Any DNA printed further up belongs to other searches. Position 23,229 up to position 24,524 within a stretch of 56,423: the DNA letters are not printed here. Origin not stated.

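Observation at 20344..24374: Split three-component sensor: orphan PhnD-like binding protein translationally coupled to a HAMP-PAS-GAF kinase and a NarL-type regulator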

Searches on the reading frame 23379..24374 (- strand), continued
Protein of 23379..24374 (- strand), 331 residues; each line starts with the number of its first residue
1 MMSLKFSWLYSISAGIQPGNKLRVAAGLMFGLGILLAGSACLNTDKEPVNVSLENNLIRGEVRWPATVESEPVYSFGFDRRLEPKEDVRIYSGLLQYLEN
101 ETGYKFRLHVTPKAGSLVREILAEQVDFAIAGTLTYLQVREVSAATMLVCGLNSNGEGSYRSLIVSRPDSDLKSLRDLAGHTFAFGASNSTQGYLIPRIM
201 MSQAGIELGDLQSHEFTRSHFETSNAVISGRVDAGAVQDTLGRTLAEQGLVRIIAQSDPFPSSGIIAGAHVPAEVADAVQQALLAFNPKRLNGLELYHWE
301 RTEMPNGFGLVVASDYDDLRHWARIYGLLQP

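Call 100: find_encoding_contigs(protein=P0055, flank=9000, max_places=1)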
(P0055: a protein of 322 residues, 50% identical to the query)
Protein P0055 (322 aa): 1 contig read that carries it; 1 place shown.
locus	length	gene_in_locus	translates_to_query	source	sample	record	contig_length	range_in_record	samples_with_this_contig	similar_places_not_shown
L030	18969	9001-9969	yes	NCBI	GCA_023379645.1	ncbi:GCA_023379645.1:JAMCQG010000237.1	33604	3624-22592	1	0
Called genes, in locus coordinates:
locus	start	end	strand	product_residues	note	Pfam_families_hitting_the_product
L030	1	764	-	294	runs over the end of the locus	PF04748:Polysacc_deac_2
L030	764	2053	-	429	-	PF13180:PDZ_2 (weak), PF17820:PDZ_6 (weak)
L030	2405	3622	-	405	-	PF22694:CtpB_N-like, PF00595:PDZ, PF13180:PDZ_2, PF17820:PDZ_6, PF03572:Peptidase_S41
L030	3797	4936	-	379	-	PF21773:ODAD1_CC (weak), PF24568:CC_PcsB, PF01551:Peptidase_M23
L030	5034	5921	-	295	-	PF18075:FtsX_ECD, PF02687:FtsX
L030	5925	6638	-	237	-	PF00005:ABC_tran, PF13304:AAA_21 (faint)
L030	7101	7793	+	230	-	PF04463:2-thiour_desulf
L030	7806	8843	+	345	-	PF02568:ThiI (weak), PF03054:tRNA_Me_trans (weak), PF18297:NFACT-R_2 (faint)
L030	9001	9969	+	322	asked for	PF12974:Phosphonate-bd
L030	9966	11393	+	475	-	PF00672:HAMP, PF07730:HisKA_3, PF02518:HATPase_c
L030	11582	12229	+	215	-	PF00072:Response_reg, PF08281:Sigma70_r4_2 (weak), PF00196:GerE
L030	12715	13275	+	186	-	PF12838:Fer4_7 (weak), PF13237:Fer4_10, PF13247:Fer4_11, PF13187:Fer4_9 (weak), PF25160:LdpA_Fe-S-bd (weak), PF12797:Fer4_2, PF00037:Fer4, PF12837:Fer4_6, +2 more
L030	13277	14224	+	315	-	PF03916:NrfD, PF14589:NrfD_2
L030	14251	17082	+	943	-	PF10518:TAT_signal (weak), PF04879:Molybdop_Fe4S4, PF00384:Molybdopterin, PF01568:Molydop_binding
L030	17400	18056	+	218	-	PF02613:Nitrate_red_del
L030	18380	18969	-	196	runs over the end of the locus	PF00440:TetR_N, PF08359:TetR_C_4 (weak), PF17932:TetR_C_24 (weak)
